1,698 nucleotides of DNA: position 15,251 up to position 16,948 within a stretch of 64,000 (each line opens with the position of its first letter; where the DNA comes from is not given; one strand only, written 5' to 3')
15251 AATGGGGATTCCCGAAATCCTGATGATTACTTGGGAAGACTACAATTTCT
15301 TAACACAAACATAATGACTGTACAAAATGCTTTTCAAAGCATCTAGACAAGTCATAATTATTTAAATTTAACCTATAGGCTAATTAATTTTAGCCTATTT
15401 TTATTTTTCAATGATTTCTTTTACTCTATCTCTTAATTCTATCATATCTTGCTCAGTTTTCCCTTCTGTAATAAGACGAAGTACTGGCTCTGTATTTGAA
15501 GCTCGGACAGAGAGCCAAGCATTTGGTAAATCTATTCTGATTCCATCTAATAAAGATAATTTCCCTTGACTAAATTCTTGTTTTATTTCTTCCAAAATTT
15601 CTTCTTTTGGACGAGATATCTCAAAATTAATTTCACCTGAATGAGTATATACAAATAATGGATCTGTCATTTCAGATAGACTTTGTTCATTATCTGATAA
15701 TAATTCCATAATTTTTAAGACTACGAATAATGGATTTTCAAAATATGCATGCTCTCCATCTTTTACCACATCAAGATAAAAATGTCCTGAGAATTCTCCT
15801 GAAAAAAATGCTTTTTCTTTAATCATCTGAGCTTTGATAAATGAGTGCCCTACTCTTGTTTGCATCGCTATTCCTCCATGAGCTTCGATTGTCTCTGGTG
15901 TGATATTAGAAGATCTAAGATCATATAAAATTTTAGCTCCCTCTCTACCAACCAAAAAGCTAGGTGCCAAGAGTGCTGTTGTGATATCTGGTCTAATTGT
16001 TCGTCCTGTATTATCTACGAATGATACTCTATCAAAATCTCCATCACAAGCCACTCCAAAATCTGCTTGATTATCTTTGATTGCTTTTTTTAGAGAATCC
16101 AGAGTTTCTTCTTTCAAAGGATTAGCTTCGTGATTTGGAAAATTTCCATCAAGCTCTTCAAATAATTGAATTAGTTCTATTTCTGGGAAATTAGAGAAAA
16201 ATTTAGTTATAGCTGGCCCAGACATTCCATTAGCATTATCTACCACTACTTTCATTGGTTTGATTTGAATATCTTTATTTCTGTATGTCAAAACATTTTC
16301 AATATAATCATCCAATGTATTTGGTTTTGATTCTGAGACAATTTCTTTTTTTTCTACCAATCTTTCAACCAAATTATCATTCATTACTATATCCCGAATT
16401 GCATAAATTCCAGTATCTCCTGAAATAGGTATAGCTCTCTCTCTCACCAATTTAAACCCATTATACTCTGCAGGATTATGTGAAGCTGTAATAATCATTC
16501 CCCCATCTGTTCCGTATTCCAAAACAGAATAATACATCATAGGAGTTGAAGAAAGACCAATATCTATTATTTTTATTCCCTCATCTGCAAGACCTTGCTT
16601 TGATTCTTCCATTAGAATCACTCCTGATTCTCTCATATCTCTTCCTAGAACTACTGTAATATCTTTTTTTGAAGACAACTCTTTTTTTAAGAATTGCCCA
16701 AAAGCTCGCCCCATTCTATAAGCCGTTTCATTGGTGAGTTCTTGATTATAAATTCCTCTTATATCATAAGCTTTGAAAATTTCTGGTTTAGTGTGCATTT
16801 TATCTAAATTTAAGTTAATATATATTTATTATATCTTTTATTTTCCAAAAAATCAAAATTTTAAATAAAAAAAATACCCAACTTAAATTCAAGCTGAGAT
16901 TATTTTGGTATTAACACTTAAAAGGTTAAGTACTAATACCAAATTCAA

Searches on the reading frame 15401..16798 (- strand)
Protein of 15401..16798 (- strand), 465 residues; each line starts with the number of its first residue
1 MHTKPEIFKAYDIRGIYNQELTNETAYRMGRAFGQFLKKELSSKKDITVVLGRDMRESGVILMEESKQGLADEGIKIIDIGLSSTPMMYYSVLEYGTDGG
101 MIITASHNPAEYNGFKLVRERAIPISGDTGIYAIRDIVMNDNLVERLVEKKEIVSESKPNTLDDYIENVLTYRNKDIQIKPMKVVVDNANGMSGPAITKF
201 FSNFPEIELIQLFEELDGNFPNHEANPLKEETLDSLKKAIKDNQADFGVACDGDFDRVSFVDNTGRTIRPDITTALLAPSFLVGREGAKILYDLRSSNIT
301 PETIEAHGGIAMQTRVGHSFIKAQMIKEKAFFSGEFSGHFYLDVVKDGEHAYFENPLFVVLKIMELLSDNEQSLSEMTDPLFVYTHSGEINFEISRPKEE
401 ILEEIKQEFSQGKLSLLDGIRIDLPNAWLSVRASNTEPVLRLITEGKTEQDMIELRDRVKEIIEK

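Call 44: search_protein_families(library=ncbifam, proteins=[window:15401-16798:-], max_evalue=0.00001)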
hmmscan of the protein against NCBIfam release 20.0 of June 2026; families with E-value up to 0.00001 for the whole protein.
window:15401-16798:- (465 aa): 6 families
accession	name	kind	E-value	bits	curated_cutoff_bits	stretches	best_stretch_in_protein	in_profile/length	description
NF007088.0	PRK09542.1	equivalog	9.6e-114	380.9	618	1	5-464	9-454/456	phosphomannomutase/phosphoglucomutase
TIGR03990.1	Arch_GlmM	equivalog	5.7e-106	355.1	439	1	7-463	3-444/444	phosphoglucosamine mutase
NF011943.0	PRK15414.1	subfamily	6.9e-92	308.8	801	1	6-458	5-448/456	phosphomannomutase CpsG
NF046027.1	PhglucPhmanMutPgmG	equivalog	4.4e-86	289.4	600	1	4-463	6-450/460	phosphoglucomutase/phosphomannomutase PgmG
TIGR01455.1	glmM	equivalog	6.8e-56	189.8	447.55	1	13-464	6-441/442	phosphoglucosamine mutase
NF005737.0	PRK07564.1-1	equivalog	3.4e-08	32.6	378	0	35-112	39-119/543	alpha-D-glucose phosphate-specific phosphoglucomutase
